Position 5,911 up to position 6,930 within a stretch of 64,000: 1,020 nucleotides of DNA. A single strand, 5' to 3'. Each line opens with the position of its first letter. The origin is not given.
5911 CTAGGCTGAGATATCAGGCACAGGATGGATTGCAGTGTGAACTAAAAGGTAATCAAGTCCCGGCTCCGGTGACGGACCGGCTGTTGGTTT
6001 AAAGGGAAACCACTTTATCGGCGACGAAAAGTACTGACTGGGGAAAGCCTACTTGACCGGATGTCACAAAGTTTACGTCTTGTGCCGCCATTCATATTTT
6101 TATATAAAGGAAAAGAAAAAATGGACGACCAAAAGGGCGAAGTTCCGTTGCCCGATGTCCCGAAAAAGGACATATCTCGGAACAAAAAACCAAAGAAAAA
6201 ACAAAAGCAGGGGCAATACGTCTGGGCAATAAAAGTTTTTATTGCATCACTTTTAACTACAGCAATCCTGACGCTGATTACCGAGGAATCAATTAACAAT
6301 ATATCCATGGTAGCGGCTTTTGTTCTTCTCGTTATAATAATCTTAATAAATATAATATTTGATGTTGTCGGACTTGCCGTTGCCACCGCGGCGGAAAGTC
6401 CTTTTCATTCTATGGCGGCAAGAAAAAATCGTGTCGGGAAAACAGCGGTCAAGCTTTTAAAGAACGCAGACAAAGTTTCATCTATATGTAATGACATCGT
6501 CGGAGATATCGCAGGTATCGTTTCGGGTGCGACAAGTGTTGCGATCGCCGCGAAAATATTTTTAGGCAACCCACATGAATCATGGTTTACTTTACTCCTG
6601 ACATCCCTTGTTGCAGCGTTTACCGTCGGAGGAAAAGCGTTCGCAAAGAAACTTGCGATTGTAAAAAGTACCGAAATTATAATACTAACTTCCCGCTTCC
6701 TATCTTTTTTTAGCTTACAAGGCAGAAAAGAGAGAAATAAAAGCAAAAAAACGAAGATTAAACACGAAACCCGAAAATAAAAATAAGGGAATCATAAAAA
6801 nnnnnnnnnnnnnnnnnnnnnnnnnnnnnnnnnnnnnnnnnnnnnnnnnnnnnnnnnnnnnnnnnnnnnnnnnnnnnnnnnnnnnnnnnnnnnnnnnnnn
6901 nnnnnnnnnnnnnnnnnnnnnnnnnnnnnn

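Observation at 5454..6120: Large structured non-coding gap between ispA and dxs-side membrane gene: OLE RNA locus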

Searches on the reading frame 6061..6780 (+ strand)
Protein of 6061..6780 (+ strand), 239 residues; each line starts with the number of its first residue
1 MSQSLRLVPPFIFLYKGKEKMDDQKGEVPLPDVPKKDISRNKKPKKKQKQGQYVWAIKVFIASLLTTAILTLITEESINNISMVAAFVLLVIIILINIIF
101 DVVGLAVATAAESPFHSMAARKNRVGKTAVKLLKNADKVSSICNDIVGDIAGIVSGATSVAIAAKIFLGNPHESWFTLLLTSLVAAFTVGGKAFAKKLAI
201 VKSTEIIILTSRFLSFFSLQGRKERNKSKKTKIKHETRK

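Call 4: search_protein_families(library=pfam, proteins=[window:6061-6780:+])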
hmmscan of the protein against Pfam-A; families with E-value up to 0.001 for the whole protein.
window:6061-6780:+ (239 aa): 0 families

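Call 11: search_protein_families(library=ncbifam, proteins=[window:6121-6777:+], max_evalue=0.01)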
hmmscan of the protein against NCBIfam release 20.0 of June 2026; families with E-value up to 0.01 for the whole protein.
window:6121-6777:+ (219 aa): 0 families

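Call 15: find_homologous_proteins(query=window:6121-6777:+)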
Query window:6121-6777:+ (219 aa): 1808 proteins with E <= 0.001 among 3197 candidates; the best 120 are listed.
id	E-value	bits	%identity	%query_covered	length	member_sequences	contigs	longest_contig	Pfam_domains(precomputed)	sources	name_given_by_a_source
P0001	1.6e-129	447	99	100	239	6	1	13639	-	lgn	-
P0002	1.4e-74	268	67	91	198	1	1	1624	PF01595.26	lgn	-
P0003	4.8e-73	263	64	95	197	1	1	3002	-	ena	-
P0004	3.9e-72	260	59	91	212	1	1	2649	-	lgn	-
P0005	2.3e-71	258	71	75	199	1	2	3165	-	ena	-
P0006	3.3e-66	241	58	83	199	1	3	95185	-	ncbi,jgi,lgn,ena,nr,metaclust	ncbi:MAG: hypothetical protein A2Y17_12000 [Clostridiales bacterium GWF2_38_85]|nr:MAG: hypothetical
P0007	1.2e-59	219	53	95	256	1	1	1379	-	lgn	-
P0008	5.8e-57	211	53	81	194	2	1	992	-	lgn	-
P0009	7.0e-56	207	55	77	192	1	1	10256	PF01595.26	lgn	-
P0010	7.8e-56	207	55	77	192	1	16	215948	PF01595.26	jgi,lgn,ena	-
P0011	1.1e-55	206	55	77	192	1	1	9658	PF01595.26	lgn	-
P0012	1.4e-55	206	54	77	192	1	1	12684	PF01595.26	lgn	-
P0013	2.7e-55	205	54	77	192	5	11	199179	PF01595.26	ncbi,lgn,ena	-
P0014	1.2e-53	200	54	84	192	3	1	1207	-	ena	-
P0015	1.4e-52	196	51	86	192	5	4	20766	-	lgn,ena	-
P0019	5.9e-49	184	50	85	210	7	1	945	PF01595.26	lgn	-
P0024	9.5e-44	167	46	88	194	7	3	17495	PF01595.26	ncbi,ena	-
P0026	3.0e-43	166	56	65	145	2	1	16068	PF01595.26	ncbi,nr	ncbi:MAG: hypothetical protein J6L23_05915 [Clostridia bacterium]|nr:hypothetical protein [Clostridi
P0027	4.5e-43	165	45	90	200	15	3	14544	PF01595.26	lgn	-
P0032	1.5e-42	164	43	83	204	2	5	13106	PF01595.26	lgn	-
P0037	4.0e-42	162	45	90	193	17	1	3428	PF01595.26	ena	-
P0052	6.0e-41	158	46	84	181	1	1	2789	PF01595.26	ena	-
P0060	9.0e-41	158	47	80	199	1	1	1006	PF01595.26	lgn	-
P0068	1.6e-40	157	45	84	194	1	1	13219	PF01595.26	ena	-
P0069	1.6e-40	157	45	84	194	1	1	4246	PF01595.26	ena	-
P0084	3.0e-40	156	43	78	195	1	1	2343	PF01595.26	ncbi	-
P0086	3.3e-40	156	48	81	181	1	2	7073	PF01595.26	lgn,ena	-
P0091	3.6e-40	156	48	81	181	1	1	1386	PF01595.26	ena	-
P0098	4.2e-40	156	44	84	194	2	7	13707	PF01595.26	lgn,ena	-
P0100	4.7e-40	155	44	84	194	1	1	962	PF01595.26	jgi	jgi:CBS domain containing-hemolysin-like protein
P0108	5.4e-40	155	44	84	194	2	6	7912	PF01595.26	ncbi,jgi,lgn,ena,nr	ncbi:MAG: DUF21 domain-containing protein [Clostridia bacterium]|jgi:CBS domain containing-hemolysin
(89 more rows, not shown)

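Call 16: search_solved_structures(query=window:6121-6777:+, max_evalue=1)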
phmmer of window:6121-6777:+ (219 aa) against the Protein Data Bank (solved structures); distinct sequences matched with E-value up to 1: 1.
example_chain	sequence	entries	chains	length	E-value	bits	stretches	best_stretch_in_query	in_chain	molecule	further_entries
1gug_A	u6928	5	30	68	0.52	13.3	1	122-189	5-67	MOLYBDATE BINDING PROTEIN II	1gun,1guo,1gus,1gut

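Call 18: find_related_loci(query=A1, collection=genome_contigs, flank=6000)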
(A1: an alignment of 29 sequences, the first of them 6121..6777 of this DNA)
Query A1 (219 aa) in genome_contigs; peptide patterns used: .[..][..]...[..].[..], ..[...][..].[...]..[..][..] (x = any residue, [..] = any of these).
600 stretches matched a pattern (row limit reached: there are more); 574 encode a relative of the query (tblastn E <= 1e-3); the best 80 are kept; 80 distinct loci.
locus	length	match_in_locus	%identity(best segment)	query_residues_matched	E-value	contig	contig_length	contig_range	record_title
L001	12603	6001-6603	43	8-208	4e-50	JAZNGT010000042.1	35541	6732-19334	MAG: Congzhengia sp. isolate T1900044700_TS20190166.MAGScoT_cleanbin_000002 SGB_1795_k141_1255642, whole genome shotgun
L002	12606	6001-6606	43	6-208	8e-49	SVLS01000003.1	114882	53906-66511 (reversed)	MAG: Oscillospiraceae bacterium isolate SIG493 NODE_3906_length_114882_cov_4.314339, whole genome shotgun sequence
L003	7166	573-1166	42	6-210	2e-48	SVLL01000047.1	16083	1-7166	MAG: Oscillospiraceae bacterium isolate SIG486 NODE_64022_length_16083_cov_2.018551, whole genome shotgun sequence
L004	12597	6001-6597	44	14-218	3e-48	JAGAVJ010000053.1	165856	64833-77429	MAG: Clostridia bacterium isolate RGIG8808 Water_deer_Colon.Co__c1299298, whole genome shotgun sequence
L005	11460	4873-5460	44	12-209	4e-47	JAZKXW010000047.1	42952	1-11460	MAG: Faecousia sp. isolate T1900045113_TC20190107.MAGScoT_cleanbin_000013 SGB_4802_k141_1510723, whole genome shotgun se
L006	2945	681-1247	42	14-198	1e-46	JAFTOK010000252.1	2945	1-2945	MAG: Clostridia bacterium isolate RGIG4003 Roe_deer_Cecum-5__c589061, whole genome shotgun sequence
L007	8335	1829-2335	47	21-192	3e-46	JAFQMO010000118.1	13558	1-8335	MAG: Clostridia bacterium isolate RGIG1956 Goat_Cecum.Co__c1960426, whole genome shotgun sequence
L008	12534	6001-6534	44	21-197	3e-46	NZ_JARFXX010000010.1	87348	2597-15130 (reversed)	Neopoerus faecalis strain CMD_1836 LM_D8_4-BHI_SB-7_1_NODE_10_length_87348, whole genome shotgun sequence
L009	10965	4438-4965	45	26-201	7e-46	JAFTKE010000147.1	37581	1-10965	MAG: Oscillospiraceae bacterium isolate RGIG3893 Roe_deer_Cecum-2__c403352, whole genome shotgun sequence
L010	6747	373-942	45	14-198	1e-45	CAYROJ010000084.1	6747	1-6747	MAG TPA_asm: uncultured Oscillospiraceae bacterium isolate SRP350583_co2_5 genome assembly, contig: NODE_17155_length_67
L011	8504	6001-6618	41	4-206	1e-45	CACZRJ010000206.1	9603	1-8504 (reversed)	MAG: uncultured Ruminococcus sp. isolate RUG12874 genome assembly, contig: RUG12874_asm_206, whole genome shotgun sequen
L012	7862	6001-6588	47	19-218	3e-45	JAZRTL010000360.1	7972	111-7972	MAG: Eubacteriales bacterium isolate T1900045342_YK20190032.MAGScoT_cleanbin_000029 SGB_6661_k141_2226734, whole genome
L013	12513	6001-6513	46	26-194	3e-45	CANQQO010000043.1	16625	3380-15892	MAG: uncultured Oscillospiraceae bacterium isolate Lapin-012__bin104 genome assembly, contig: Lapin-012__NODE_4363_lengt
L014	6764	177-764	43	13-207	8e-45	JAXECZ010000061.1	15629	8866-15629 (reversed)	MAG: Faecousia sp. isolate SUG2899 k141_4313320, whole genome shotgun sequence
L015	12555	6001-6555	41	32-216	1e-44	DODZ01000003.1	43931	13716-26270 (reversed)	MAG TPA_asm: Candidatus Apopatosoma intestinale isolate UBA11495 contig_1292, whole genome shotgun sequence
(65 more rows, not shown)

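Call 21: find_encoding_contigs(protein=P0001, flank=10000, max_places=4)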
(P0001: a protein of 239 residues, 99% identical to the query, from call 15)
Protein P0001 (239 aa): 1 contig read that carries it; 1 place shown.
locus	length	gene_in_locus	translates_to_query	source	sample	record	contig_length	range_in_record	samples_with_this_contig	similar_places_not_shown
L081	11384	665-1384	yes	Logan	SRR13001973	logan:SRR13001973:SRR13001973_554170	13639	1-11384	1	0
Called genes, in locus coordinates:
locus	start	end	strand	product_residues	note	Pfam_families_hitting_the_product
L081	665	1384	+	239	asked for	-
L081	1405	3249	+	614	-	PF13292:DXP_synthase_N, PF02779:Transket_pyr, PF02780:Transketolase_C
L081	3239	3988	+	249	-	PF01479:S4, PF01728:FtsJ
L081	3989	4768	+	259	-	PF01513:NAD_kinase, PF20143:NAD_kinase_C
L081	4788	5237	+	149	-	PF01316:Arg_repressor, PF02863:Arg_repressor_C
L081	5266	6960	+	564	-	PF02463:SMC_N, PF13476:AAA_23, PF13304:AAA_21 (faint)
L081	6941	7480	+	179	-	PF04892:VanZ-LLP1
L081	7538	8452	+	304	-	PF00005:ABC_tran, PF13304:AAA_21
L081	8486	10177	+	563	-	PF12679:ABC2_membrane_2, PF10920:DUF2705, PF12730:ABC2_membrane_4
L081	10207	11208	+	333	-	PF01966:HD, PF13286:HD_assoc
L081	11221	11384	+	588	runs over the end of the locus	PF01807:Zn_ribbon_DnaG, PF08275:DNAG_N, PF01751:Toprim, PF13155:Toprim_2, PF13362:Toprim_3, PF13662:Toprim_4, PF10410:DnaB_bind (weak)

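Call 38: predict_structure(alignment_id=A1)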
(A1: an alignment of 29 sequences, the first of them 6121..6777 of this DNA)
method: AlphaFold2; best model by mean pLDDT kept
length: 219 residues; sequences in the alignment: 29
mean_pLDDT: 70.5   pTM: 0.56
mean pLDDT of the five models: 70.5, 70.3, 63.6, 60.7, 52.7
residues with pLDDT >= 90: 0; 70-90: 145; 50-70: 46; < 50: 28
segments of 3 or more residues with pLDDT < 50: 1-28
pLDDT, mean of each block of 10 residues (from residue 1): 39 38 44 69 73 67 77 85 82 70 74 80 82 83 78 82 86 80 78 68 55 59
secondary structure, 60 per line:
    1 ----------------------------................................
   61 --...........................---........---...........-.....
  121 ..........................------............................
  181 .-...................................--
elements in order: H29-60 H63-89 H93-100 H104-114 H116-146 H153-181 H183-217

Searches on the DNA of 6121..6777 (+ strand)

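Call 52: search_rna_families(sources=[L012, L022, L015, L011, L004, L007, L080, L073, L026, L075, L031, L081], threshold=gathering)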
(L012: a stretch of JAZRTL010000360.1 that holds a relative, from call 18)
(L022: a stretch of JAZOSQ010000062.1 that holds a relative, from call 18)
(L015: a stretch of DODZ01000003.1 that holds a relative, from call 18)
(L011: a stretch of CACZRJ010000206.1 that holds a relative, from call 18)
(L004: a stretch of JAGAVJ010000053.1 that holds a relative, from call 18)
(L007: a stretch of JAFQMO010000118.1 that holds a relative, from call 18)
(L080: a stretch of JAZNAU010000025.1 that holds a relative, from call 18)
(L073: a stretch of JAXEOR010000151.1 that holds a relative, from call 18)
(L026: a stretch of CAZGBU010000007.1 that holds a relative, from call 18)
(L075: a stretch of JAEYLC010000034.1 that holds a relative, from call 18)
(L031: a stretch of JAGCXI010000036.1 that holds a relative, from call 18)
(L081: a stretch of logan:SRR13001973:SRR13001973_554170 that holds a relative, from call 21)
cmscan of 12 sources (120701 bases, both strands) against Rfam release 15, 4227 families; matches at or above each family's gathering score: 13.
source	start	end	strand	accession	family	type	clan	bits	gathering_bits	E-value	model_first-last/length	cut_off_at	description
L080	5366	5998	+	RF01071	OLE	Gene;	-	512.8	50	3.3e-147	1-616/616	no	Ornate Large Extremophilic RNA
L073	5324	5956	+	RF01071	OLE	Gene;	-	509.9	50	2.2e-146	1-616/616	no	Ornate Large Extremophilic RNA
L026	5347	5973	+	RF01071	OLE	Gene;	-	460.1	50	1.4e-131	1-616/616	no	Ornate Large Extremophilic RNA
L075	5362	5987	+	RF01071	OLE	Gene;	-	457.4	50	8.7e-131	1-616/616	no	Ornate Large Extremophilic RNA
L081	93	711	+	RF01071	OLE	Gene;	-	441.8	50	3.6e-126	1-616/616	no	Ornate Large Extremophilic RNA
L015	5238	5873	+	RF01071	OLE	Gene;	-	438.6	50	3.4e-125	1-616/616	no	Ornate Large Extremophilic RNA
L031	1749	2343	+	RF01071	OLE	Gene;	-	434.3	50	6.3e-124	1-616/616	no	Ornate Large Extremophilic RNA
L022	4315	4951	+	RF01071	OLE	Gene;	-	401.8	50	2.8e-114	1-616/616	no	Ornate Large Extremophilic RNA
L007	1089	1756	+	RF01071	OLE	Gene;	-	391.9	50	2.4e-111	1-616/616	no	Ornate Large Extremophilic RNA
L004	5277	5965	+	RF01071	OLE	Gene;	-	391.1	50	4.1e-111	1-616/616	no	Ornate Large Extremophilic RNA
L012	5330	5967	+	RF01071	OLE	Gene;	-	386.5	50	9.2e-110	1-616/616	no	Ornate Large Extremophilic RNA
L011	5369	5958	+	RF01071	OLE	Gene;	-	375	50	2.5e-106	1-616/616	no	Ornate Large Extremophilic RNA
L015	9672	9908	+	RF00230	T-box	Cis-reg; leader;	-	104.5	93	9.7e-22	1-219/219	no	T-box leader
